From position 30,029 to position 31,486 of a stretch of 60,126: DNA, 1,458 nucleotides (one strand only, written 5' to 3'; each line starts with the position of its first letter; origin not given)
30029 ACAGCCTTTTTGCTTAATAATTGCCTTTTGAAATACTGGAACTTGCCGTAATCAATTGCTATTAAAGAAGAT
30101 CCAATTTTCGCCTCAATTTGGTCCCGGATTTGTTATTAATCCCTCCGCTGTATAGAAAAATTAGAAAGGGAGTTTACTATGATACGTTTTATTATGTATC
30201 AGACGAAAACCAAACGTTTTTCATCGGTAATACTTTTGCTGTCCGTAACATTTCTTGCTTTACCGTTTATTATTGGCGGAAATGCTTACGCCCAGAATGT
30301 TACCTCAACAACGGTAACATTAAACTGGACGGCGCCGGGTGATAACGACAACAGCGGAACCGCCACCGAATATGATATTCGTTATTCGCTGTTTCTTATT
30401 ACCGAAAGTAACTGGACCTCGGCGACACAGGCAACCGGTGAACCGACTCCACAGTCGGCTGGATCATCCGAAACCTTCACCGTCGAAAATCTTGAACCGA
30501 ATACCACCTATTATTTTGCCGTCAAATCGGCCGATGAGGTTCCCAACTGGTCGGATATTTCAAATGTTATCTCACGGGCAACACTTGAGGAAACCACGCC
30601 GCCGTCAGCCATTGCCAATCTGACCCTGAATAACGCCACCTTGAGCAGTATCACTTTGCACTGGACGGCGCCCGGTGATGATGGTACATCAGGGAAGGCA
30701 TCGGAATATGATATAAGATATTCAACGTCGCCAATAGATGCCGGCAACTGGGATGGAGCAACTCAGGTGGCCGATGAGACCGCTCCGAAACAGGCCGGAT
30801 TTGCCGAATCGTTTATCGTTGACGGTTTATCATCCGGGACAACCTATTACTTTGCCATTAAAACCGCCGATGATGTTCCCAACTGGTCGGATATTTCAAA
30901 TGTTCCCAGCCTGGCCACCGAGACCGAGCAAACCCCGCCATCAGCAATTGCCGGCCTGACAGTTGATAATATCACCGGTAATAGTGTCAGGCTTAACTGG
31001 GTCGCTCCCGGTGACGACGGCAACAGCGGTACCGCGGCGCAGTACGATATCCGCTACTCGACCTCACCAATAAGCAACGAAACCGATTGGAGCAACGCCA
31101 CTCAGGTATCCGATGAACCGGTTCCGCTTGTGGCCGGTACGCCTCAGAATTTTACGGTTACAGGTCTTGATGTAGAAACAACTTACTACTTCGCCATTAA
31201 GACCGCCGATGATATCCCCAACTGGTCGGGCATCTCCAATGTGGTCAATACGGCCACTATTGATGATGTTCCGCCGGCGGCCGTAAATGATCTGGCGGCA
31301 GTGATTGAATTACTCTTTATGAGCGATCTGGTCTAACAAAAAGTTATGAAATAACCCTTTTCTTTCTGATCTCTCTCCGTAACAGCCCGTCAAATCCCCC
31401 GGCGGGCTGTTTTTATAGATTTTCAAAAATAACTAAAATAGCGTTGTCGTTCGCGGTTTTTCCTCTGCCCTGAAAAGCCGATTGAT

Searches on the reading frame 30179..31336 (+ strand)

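Call 89: search_protein_families(library=pfam, proteins=[window:30179-31336:+], max_evalue=0.01)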
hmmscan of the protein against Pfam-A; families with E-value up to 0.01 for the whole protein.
window:30179-31336:+ (385 aa): 10 families
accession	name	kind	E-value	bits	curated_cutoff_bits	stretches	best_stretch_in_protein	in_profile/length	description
PF00041.27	fn3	-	5.8e-30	103.8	25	3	38-119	8-70/84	Fibronectin type III domain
PF16656.11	Pur_ac_phosph_N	-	7.8e-27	94.1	30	3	39-128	9-89/93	Purple acid Phosphatase, N-terminal domain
PF10179.15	NDNF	-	6e-08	33.2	27.3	0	92-123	83-114/127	Neuron-derived neurotrophic factor, first Fn(III) domain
PF24489.1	Ig_J_second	-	1.8e-06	28.4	27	0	82-120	40-80/105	Tip attachment protein J second Ig-like domain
PF25788.1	Ig_Rha78A_N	-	2.6e-06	28.1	27.4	0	41-130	15-96/105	Rha78A-like, N-terminal immunoglobulin domain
PF23508.1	MBB1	-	1.1e-05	26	27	0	218-242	48-72/108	MBB1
PF16655.11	PhoD_N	-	4e-05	24.5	30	0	65-121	26-82/90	PhoD-like phosphatase, N-terminal domain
PF16794.11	fn3_4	-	0.00035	20.9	27.1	0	43-121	16-92/103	Fibronectin-III type domain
PF17744.7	DUF5581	-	0.0025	18.9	25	0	96-120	58-82/105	Family of unknown function (DUF5581) Fn3-like domain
PF14292.12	SusE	-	0.0061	17.2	25.2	0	134-182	12-57/106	SusE outer membrane protein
